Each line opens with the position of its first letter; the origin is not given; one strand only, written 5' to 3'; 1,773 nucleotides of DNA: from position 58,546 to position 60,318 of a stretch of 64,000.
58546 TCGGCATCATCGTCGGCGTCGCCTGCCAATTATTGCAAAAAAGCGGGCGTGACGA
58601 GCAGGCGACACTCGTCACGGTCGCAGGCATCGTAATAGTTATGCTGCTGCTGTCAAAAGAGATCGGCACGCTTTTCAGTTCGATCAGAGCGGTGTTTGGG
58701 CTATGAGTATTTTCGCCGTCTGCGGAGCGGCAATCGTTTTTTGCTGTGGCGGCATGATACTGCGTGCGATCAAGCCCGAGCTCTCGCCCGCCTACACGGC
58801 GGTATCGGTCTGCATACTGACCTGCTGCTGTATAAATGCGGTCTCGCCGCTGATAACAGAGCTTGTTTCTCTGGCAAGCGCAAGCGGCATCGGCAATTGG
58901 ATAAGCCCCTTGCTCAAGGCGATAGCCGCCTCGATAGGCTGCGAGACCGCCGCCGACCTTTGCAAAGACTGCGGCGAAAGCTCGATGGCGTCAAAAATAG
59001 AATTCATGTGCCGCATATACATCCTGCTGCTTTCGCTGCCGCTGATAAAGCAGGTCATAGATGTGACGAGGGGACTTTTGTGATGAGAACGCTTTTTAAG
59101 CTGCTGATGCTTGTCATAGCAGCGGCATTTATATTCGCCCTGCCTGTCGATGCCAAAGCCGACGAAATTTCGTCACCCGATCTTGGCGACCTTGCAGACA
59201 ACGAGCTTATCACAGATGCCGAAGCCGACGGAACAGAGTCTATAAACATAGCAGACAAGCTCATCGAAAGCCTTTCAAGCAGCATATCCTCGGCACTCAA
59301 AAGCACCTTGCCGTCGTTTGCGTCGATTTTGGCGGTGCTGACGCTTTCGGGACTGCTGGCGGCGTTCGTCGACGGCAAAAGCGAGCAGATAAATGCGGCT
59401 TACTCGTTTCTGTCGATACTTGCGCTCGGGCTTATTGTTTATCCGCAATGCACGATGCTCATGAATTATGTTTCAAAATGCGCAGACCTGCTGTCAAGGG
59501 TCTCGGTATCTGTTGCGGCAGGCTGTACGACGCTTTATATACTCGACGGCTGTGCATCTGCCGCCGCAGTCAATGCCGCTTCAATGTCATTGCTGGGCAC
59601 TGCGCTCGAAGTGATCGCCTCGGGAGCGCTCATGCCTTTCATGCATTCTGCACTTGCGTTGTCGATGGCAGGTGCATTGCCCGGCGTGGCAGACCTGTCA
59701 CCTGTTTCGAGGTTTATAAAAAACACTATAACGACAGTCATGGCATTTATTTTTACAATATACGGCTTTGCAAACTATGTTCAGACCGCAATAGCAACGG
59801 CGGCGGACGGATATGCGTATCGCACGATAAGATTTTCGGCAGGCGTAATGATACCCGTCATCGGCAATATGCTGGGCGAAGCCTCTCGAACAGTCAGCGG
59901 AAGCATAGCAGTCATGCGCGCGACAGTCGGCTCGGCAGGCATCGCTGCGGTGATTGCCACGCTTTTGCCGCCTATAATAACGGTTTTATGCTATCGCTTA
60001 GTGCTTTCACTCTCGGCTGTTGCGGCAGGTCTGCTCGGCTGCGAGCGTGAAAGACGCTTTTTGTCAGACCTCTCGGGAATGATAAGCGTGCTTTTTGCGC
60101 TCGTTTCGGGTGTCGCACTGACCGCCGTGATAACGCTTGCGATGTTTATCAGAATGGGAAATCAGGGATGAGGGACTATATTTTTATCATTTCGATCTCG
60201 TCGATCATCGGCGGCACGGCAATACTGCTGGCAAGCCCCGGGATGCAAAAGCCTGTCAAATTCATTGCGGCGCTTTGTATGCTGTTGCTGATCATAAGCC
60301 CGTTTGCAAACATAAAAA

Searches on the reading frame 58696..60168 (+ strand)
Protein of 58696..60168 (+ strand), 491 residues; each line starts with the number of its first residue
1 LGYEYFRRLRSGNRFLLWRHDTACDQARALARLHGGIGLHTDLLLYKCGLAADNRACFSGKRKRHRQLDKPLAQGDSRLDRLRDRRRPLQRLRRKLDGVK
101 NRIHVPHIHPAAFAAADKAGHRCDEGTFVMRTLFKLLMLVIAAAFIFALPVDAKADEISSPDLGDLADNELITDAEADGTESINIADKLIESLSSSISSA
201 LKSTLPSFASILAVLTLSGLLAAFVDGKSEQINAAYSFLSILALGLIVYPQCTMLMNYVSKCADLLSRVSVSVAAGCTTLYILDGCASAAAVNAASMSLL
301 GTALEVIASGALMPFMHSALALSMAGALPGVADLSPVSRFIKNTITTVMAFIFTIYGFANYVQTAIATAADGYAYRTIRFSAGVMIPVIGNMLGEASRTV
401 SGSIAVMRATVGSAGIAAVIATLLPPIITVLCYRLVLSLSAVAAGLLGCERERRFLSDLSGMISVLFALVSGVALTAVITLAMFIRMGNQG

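Call 57: search_protein_families(library=pfam, proteins=[window:58696-60168:+], max_evalue=0.00001)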
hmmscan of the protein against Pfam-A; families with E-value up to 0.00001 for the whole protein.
window:58696-60168:+ (491 aa): 1 family
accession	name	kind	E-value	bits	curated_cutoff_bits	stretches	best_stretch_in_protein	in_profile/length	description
PF09546.15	Spore_III_AE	-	9.1e-30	104.4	27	1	179-487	13-320/321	Stage III sporulation protein AE (spore_III_AE)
